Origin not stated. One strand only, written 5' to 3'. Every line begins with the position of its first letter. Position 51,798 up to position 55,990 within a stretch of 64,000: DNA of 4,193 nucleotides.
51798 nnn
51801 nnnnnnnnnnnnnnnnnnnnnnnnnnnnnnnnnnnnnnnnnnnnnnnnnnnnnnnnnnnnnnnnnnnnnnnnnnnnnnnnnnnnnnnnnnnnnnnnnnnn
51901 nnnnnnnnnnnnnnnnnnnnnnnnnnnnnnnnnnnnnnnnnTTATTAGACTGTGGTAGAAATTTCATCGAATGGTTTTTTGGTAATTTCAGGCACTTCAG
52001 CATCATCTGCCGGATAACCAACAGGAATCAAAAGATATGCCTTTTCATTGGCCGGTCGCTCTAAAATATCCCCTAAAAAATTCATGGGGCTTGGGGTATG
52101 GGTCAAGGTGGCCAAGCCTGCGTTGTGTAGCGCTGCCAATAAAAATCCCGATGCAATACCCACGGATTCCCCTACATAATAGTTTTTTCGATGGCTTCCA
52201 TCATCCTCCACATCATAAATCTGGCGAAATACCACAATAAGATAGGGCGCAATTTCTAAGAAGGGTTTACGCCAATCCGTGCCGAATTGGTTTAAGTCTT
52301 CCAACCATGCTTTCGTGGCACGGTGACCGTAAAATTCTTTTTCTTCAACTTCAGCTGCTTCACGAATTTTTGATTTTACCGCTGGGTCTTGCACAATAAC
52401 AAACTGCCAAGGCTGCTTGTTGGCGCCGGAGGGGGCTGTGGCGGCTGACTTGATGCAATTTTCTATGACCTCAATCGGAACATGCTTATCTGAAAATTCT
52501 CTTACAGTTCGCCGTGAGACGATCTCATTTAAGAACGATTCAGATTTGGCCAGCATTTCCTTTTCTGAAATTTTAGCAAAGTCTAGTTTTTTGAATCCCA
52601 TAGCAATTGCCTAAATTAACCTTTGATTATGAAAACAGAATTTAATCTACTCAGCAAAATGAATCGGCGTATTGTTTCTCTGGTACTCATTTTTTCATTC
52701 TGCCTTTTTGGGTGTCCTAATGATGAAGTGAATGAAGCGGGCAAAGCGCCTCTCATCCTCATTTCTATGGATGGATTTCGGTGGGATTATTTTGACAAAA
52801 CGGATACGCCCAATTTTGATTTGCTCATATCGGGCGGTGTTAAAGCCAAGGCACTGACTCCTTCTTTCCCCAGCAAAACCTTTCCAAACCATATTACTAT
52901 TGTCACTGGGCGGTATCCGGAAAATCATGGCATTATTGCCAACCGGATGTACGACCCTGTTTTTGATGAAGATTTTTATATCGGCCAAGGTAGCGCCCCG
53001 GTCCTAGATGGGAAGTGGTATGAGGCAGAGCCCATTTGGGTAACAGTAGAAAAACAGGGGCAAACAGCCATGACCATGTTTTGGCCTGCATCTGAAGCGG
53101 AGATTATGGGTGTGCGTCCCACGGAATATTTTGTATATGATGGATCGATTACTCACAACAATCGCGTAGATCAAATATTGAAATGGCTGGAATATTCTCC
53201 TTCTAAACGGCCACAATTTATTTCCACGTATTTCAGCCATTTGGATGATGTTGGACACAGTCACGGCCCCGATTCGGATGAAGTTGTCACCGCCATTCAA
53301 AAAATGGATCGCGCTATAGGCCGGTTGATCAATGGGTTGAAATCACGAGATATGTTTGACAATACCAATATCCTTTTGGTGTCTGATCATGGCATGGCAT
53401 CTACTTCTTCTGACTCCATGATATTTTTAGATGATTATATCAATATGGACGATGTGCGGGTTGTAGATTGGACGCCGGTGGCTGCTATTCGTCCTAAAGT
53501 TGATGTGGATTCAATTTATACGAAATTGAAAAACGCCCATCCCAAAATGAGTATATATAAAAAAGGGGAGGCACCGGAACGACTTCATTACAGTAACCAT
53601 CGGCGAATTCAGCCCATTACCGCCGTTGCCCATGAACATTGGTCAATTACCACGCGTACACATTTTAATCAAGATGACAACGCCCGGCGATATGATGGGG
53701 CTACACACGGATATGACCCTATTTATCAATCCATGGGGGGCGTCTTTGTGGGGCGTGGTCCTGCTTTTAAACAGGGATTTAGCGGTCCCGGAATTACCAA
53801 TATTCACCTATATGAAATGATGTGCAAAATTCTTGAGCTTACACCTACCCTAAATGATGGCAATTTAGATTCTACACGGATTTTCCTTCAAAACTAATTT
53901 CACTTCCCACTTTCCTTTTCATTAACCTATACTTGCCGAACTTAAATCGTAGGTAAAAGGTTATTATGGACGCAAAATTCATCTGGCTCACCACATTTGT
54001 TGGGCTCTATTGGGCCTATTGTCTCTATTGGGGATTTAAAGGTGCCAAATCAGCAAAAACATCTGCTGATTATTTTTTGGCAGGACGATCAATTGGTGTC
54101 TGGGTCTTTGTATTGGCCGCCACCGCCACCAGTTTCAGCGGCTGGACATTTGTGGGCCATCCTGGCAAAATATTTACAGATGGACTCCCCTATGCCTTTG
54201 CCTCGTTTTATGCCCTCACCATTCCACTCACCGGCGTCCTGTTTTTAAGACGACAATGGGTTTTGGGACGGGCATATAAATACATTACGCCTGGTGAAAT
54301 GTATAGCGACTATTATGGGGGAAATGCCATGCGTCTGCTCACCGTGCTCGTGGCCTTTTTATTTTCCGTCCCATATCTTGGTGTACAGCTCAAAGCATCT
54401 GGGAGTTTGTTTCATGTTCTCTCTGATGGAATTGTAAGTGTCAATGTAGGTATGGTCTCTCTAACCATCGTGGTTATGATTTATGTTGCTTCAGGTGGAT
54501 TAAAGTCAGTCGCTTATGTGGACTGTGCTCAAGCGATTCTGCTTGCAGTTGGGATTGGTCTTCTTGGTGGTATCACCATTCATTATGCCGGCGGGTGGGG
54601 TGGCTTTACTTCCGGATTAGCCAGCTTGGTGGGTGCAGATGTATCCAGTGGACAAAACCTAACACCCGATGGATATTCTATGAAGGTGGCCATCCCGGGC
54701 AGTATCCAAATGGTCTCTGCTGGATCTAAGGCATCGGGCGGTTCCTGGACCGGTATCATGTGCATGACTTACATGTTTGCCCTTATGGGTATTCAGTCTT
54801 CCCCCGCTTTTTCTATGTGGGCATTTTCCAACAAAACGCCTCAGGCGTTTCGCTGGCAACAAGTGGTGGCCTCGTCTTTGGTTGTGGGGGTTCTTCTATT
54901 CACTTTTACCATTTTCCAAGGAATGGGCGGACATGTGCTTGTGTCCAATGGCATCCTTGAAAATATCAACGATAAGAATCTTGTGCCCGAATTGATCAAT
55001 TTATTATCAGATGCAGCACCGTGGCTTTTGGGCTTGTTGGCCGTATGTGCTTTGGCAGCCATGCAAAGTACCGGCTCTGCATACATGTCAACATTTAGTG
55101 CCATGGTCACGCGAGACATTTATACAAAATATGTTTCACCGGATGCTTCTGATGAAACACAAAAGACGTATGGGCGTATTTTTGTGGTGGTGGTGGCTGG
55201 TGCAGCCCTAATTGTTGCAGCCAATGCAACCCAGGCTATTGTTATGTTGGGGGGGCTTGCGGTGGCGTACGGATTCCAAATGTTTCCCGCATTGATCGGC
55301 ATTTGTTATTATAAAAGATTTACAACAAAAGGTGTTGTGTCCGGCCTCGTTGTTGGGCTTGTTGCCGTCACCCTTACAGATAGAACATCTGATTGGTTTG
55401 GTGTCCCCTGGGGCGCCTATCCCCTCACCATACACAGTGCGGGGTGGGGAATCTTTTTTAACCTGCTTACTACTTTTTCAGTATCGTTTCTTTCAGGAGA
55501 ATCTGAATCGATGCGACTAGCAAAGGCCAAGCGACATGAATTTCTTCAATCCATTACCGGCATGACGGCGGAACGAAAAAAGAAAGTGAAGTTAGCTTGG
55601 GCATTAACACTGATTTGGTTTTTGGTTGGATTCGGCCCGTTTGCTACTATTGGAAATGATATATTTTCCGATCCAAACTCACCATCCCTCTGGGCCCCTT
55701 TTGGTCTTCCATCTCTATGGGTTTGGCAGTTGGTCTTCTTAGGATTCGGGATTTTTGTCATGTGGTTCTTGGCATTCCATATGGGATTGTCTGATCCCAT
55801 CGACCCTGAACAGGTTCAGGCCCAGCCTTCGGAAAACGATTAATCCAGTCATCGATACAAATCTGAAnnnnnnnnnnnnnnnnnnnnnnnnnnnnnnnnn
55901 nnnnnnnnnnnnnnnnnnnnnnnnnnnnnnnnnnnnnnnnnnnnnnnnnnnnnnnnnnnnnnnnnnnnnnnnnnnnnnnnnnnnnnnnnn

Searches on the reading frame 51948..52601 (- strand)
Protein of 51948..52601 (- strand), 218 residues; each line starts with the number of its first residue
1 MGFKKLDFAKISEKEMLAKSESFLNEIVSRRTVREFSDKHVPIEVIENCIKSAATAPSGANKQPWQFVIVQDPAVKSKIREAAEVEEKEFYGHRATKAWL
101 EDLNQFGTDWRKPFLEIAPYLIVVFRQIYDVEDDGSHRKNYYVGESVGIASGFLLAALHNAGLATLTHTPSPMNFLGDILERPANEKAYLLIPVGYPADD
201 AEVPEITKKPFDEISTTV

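Call 49: search_protein_families(library=ncbifam, proteins=[window:51948-52601:-], max_evalue=0.00001)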
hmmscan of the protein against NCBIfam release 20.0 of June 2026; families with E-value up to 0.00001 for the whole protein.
window:51948-52601:- (218 aa): 4 families
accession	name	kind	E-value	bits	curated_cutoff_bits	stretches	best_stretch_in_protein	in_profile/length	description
TIGR02476.1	BluB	equivalog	1.3e-13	50.8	150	1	20-207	6-190/205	5,6-dimethylbenzimidazole synthase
NF009810.0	PRK13294.1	equivalog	3.5e-11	42.6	304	1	25-123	256-350/449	coenzyme F420-0:L-glutamate ligase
TIGR03553.1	F420_FbiB_CTERM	equivalog_domain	8.4e-11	42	249.55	1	27-201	3-179/194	F420 biosynthesis protein FbiB, C-terminal domain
NF003768.0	PRK05365.1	equivalog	1.2e-08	34.7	152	1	29-216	20-198/200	malonic semialdehyde reductase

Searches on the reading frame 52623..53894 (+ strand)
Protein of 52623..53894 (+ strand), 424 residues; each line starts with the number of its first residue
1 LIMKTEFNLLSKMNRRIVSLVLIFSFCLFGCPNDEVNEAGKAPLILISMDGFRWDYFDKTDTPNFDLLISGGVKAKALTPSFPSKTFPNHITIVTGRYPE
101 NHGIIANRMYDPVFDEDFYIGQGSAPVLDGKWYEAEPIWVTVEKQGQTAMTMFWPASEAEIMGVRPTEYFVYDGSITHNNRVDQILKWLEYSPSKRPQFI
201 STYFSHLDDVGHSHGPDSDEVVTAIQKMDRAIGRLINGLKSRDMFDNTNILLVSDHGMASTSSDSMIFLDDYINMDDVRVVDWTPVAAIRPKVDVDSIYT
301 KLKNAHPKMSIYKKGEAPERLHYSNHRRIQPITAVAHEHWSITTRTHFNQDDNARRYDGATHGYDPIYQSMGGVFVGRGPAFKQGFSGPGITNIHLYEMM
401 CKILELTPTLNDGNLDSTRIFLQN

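Call 49: search_protein_families(library=ncbifam, proteins=[window:52623-53894:+], max_evalue=0.00001)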
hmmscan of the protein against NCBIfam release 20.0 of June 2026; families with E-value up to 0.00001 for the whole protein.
window:52623-53894:+ (424 aa): 3 families
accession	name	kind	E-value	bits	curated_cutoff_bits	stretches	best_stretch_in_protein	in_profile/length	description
NF042991.1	alk_phos_PafA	equivalog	2.1e-13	49.6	650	0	198-261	304-367/554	alkaline phosphatase PafA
TIGR02335.1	hydr_PhnA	equivalog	4.5e-09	35.9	407.55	0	41-112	12-86/408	phosphonoacetate hydrolase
NF010322.0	PRK13759.1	equivalog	1.9e-07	30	481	0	223-257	272-306/486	arylsulfatase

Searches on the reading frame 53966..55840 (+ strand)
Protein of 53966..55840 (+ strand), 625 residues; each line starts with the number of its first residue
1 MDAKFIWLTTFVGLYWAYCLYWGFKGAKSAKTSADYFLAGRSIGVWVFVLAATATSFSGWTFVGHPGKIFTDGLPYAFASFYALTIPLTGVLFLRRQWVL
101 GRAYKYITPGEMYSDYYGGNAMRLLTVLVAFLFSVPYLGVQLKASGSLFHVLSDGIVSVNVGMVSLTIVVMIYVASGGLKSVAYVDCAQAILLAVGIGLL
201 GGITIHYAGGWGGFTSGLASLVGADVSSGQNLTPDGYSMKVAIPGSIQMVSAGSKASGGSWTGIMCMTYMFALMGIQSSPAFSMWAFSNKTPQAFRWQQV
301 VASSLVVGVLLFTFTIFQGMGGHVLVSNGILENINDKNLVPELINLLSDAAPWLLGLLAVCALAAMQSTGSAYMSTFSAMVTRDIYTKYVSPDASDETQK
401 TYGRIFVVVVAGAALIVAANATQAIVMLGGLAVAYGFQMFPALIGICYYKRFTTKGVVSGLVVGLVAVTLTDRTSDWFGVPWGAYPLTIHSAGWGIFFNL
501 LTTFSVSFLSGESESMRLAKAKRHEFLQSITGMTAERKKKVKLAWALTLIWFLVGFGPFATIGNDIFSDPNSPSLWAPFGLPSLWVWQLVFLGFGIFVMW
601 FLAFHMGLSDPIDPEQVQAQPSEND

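Call 49: search_protein_families(library=ncbifam, proteins=[window:53966-55840:+], max_evalue=0.00001)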
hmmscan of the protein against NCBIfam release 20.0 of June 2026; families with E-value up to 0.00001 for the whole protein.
window:53966-55840:+ (625 aa): 9 families
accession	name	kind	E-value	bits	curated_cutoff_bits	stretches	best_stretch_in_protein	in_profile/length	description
TIGR00813.1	sss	superfamily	2.8e-33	115.6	184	1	36-464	1-411/411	sodium/solute symporter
TIGR02121.1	Na_Pro_sym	equivalog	3.3e-26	92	515.5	1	8-478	3-446/488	sodium/proline symporter PutP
TIGR03648.1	Na_symport_lg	subfamily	3.4e-23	81.9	320.75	2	348-471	356-480/547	VC_2705 family sodium/solute symporter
TIGR02119.1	panF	equivalog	4.6e-22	78.7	328.05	1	27-470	26-436/471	sodium/pantothenate symporter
NF011948.0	PRK15419.1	equivalog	1.1e-21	77.4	955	2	333-480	307-452/502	sodium/proline symporter PutP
NF058657.1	MncbAcdTpMctC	equivalog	4.2e-18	65.1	670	1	18-468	18-449/527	monocarboxylic acid transporter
NF046076.1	monocarbox_MctP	equivalog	1.2e-17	63.8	625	1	25-503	23-473/481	monocarboxylate uptake permease MctP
NF007790.0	PRK10484.1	equivalog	1.8e-14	53.5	401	2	9-224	7-227/527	solute:sodium symporter family transporter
NF006903.2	PRK09395.1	subfamily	6e-09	34.8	750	1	19-537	48-548/552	cation/acetate symporter ActP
